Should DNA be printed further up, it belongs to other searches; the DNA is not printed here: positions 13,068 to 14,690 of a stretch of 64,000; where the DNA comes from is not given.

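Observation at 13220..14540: Unrecognised ~75-80-aa '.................' repeat nested inside a CBM-like beta-sandwich (giant 2 copy)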

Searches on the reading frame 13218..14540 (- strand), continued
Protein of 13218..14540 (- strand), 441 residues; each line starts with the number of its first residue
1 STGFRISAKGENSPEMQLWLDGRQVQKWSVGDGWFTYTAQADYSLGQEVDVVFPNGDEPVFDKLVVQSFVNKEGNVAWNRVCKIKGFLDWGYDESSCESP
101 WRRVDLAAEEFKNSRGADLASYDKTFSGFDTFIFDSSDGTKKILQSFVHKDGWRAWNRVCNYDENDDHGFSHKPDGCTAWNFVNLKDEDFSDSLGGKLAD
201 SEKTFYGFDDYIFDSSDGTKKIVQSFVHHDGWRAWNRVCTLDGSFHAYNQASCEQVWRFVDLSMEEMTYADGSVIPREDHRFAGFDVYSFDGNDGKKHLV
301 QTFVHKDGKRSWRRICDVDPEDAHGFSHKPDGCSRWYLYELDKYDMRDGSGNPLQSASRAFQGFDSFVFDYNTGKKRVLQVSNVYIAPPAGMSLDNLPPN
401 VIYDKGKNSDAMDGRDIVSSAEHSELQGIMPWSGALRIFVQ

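Call 48: find_encoding_contigs(protein=P0004, flank=10000, max_places=4)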
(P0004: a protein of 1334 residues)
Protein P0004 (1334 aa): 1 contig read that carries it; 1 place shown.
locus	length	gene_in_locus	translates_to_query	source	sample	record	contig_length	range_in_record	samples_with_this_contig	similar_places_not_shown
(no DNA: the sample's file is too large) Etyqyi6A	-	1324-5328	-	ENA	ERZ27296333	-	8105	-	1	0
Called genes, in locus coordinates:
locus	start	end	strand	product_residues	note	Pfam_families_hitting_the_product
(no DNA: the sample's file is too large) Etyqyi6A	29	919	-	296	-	PF01171:ATP_bind_3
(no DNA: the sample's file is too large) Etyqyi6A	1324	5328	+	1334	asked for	PF16841:CBM60 (faint)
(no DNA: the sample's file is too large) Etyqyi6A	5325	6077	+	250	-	-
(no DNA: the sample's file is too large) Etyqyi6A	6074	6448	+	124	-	-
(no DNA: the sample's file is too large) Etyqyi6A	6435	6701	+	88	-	-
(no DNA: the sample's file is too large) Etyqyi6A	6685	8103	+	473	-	?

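Call 49: list_cluster_members(proteins=[P0005, P0004, P0006, P0007, P0009, P0014, P0016, P0023, P0013, P0039])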
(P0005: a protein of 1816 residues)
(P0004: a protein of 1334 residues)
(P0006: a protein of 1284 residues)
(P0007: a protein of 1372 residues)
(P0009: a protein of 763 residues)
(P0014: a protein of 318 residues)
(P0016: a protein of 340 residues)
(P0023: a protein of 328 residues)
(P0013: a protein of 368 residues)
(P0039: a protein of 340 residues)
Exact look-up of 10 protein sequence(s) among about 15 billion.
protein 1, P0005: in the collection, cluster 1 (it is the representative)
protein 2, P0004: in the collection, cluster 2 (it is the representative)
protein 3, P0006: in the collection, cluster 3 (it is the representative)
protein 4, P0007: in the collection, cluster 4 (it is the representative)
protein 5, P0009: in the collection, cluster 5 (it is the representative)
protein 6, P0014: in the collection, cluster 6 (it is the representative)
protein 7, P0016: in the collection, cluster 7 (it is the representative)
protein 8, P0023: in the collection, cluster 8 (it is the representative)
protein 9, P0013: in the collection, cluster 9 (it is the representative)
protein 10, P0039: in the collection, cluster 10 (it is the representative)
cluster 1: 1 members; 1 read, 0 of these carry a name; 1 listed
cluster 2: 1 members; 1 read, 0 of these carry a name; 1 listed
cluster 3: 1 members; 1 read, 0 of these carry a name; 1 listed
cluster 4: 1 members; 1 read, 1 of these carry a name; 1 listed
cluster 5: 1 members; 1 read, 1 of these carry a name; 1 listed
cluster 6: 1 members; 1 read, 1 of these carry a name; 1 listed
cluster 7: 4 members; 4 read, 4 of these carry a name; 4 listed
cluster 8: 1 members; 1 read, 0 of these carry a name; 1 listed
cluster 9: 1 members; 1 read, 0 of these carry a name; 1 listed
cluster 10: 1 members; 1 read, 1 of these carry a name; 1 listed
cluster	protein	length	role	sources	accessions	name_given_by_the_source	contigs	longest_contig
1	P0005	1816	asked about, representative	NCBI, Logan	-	-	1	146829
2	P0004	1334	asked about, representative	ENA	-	-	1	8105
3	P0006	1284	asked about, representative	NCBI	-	-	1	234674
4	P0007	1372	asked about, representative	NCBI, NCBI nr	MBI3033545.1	PEGA domain-containing protein [Candidatus Woesearchaeota archaeon]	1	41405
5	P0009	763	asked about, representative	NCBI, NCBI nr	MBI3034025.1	hypothetical protein HYY72_02605 [Candidatus Woesearchaeota archaeon] | hypothetical protein [Candidatus Woesearchaeota archaeon]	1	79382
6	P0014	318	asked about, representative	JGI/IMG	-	hypothetical protein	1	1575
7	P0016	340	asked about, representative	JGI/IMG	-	hypothetical protein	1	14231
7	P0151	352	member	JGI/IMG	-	hypothetical protein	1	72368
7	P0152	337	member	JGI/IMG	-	hypothetical protein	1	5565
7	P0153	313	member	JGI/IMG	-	hypothetical protein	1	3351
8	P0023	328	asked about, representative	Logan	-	-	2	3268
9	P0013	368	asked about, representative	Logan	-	-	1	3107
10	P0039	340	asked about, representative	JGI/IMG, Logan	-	hypothetical protein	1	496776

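Call 50: find_related_loci(query=A1, collection=genome_contigs, flank=3000)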
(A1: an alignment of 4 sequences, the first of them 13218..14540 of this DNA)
Query A1 (441 aa) in genome_contigs; peptide patterns used: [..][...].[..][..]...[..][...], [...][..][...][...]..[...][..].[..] (x = any residue, [..] = any of these).
207 stretches matched a pattern; 3 encode a relative of the query (tblastn E <= 1e-3); 2 distinct loci.
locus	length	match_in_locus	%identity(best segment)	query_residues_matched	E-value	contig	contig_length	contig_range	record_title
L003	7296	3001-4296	74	4-437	0e+0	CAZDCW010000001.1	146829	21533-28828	MAG TPA_asm: uncultured Methanosarcinales archaeon isolate SRP090828_co2_162 genome assembly, contig: NODE_32_length_146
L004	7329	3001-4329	37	4-437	6e-81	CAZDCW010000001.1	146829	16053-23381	MAG TPA_asm: uncultured Methanosarcinales archaeon isolate SRP090828_co2_162 genome assembly, contig: NODE_32_length_146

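Call 56: find_encoding_contigs(protein=P0006, flank=8000, max_places=2)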
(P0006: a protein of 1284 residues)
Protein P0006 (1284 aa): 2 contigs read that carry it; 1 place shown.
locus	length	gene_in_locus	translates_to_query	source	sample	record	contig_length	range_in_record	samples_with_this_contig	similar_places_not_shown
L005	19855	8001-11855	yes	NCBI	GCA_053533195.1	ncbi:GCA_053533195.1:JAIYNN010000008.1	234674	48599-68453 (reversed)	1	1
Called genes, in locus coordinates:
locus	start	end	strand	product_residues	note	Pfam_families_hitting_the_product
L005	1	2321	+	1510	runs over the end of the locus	-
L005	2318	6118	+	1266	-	-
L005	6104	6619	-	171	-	PF01876:RNase_P_p30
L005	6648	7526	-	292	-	PF06508:QueC (faint), PF01171:ATP_bind_3, PF02568:ThiI (faint), PF03054:tRNA_Me_trans (weak)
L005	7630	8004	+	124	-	-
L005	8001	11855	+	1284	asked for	PF16841:CBM60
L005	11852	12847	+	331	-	-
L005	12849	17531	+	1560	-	PF13620:CarboxypepD_reg (faint), PF08308:PEGA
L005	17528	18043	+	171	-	-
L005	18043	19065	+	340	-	-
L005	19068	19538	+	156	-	-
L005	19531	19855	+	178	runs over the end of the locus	-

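Call 57: find_encoding_contigs(protein=P0151, flank=6000, max_places=2)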
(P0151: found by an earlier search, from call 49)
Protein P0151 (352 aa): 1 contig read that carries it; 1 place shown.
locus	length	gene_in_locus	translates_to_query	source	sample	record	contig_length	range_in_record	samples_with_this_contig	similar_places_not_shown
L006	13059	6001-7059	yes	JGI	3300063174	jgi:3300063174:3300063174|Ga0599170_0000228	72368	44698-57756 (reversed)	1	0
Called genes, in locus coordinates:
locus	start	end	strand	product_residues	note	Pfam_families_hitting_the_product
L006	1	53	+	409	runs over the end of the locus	-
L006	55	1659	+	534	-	PF03065:Glyco_hydro_57, PF09210:BE_C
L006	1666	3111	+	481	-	-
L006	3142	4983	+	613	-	PF00069:Pkinase, PF07714:PK_Tyr_Ser-Thr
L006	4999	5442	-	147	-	PF20398:DUF6691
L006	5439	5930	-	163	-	PF04143:Sulf_transp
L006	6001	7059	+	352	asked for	-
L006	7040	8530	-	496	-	PF08323:Glyco_transf_5, PF00534:Glycos_transf_1, PF13692:Glyco_trans_1_4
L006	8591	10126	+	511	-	PF06723:MreB_Mbl, PF00012:HSP70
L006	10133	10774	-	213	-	PF00583:Acetyltransf_1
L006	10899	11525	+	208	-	PF01066:CDP-OH_P_transf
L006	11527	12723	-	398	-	-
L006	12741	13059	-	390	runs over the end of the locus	-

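Call 69: list_cluster_members(proteins=[P0018, P0020, P0025, P0026, P0033, P0035, P0037, P0038, P0046, P0050])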
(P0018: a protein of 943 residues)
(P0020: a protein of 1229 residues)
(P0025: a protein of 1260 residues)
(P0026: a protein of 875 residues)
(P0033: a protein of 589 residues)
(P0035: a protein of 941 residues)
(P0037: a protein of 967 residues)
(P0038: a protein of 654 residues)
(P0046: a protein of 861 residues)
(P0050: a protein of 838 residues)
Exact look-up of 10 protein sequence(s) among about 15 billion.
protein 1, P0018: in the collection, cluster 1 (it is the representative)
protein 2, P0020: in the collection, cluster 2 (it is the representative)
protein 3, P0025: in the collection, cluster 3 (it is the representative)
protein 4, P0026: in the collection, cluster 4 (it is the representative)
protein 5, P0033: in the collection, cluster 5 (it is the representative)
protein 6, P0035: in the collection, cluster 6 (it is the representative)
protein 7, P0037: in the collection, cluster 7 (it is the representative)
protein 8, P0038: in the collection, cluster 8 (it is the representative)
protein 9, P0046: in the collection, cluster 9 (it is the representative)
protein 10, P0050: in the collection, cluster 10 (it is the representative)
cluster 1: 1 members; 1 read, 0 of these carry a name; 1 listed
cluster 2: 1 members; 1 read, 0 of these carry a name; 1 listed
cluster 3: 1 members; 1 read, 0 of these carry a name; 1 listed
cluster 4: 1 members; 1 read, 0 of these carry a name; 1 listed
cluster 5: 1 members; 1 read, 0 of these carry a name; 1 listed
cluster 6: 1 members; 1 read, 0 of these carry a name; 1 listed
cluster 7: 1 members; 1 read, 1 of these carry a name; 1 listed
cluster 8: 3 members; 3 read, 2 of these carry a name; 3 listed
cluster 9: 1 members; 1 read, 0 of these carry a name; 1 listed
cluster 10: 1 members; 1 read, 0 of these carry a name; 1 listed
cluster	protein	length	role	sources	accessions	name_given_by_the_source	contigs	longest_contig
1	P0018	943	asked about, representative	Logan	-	-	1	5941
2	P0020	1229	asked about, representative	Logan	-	-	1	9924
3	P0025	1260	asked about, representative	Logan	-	-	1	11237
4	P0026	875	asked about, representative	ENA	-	-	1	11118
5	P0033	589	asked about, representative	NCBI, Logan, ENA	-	-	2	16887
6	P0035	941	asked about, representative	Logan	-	-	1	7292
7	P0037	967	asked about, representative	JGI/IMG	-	N-acetylglucosamine-6-sulfatase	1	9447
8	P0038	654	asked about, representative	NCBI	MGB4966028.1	MAG: right-handed parallel beta-helix repeat-containing protein, partial [Microgenomates ...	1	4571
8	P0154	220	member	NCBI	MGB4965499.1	MAG: hypothetical protein WBO77_00095, partial [Microgenomates group bacterium]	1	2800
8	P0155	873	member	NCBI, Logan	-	-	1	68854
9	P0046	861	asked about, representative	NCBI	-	-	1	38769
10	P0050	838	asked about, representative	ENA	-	-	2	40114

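Call 71: search_protein_families(library=pfam, proteins=[P0018, P0020, P0025, P0026, P0035, P0037, P0038, P0046, P0050, P0063], max_evalue=0.0001)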
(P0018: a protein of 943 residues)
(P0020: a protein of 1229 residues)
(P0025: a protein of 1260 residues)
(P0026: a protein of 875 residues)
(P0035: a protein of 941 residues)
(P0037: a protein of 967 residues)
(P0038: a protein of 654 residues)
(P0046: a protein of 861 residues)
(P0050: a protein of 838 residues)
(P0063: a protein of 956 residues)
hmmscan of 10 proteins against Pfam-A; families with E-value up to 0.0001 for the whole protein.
P0018 (943 aa): 3 families
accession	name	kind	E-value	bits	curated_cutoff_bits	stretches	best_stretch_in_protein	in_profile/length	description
PF21164.2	Dumpy_DPY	-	1.5e-07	31.7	27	0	620-639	3-22/24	Dumpy, DPY module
PF00963.24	Cohesin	-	4.3e-06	27.4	24.1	1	42-155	2-123/139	Cohesin domain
PF00404.24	Dockerin_1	-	1.5e-05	25.6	22.9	1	880-935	1-56/57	Dockerin type I domain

P0020 (1229 aa): 2 families
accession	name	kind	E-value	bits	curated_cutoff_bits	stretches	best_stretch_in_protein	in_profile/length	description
PF01833.30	TIG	-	3.4e-10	40.2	20.9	0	906-967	15-72/84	IPT/TIG domain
PF00404.24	Dockerin_1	-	1.8e-09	38.1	22.9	1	1174-1218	6-51/57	Dockerin type I domain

P0025 (1260 aa): 1 family
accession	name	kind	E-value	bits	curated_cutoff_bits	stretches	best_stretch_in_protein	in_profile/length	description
PF00404.24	Dockerin_1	-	2.1e-09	37.9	22.9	1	1207-1258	2-56/57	Dockerin type I domain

P0026 (875 aa): 2 families
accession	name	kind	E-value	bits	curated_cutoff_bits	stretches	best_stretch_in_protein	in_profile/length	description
PF13229.12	Beta_helix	-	1.1e-19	71.1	25.9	3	355-508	2-156/158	Right handed beta helix region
PF05048.19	NosD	-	8.2e-08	32.4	23.6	1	352-532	15-192/212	Periplasmic copper-binding protein (NosD)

P0035 (941 aa): 0 families

P0037 (967 aa): 4 families
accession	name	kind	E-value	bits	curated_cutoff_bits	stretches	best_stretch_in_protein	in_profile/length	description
PF00884.28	Sulfatase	-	1.7e-42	146.2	25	1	325-688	1-301/301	Sulfatase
PF16347.10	SGSH_C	-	2.4e-12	47.7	29.3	1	637-781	1-141/154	N-sulphoglucosamine sulphohydrolase, C-terminal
PF01663.27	Phosphodiest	-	3.3e-06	27.4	23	1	328-637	2-224/342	Type I phosphodiesterase / nucleotide pyrophosphatase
PF00404.24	Dockerin_1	-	3.9e-06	27.4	22.9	0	916-961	2-51/57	Dockerin type I domain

P0038 (654 aa): 2 families
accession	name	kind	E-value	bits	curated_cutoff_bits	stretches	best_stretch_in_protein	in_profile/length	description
PF13229.12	Beta_helix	-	5.5e-23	81.8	25.9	4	45-175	2-136/158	Right handed beta helix region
PF05048.19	NosD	-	4.1e-08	33.4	23.6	0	137-299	20-178/212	Periplasmic copper-binding protein (NosD)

P0046 (861 aa): 0 families

P0050 (838 aa): 1 family
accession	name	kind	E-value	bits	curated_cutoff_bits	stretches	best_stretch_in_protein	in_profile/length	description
PF15892.11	BNR_4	-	9.7e-14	51.8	27.3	1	387-667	6-267/272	BNR repeat-containing family member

P0063 (956 aa): 1 family
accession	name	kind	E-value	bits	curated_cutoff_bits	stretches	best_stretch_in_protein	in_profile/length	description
PF01833.30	TIG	-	5.9e-06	26.6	20.9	1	716-787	6-77/84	IPT/TIG domain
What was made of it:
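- In other proteins the array sits beside Dockerin_1, Cohesin, Sulfatase/SGSH_C, right-handed beta-helix, BNR_4 and TIG domains (calls 69, 71). Elsewhere the array accompanies dockerin, sulfatase, beta-helix and BNR_4 domains, which is typical polysaccharide-degrading company (call 71).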
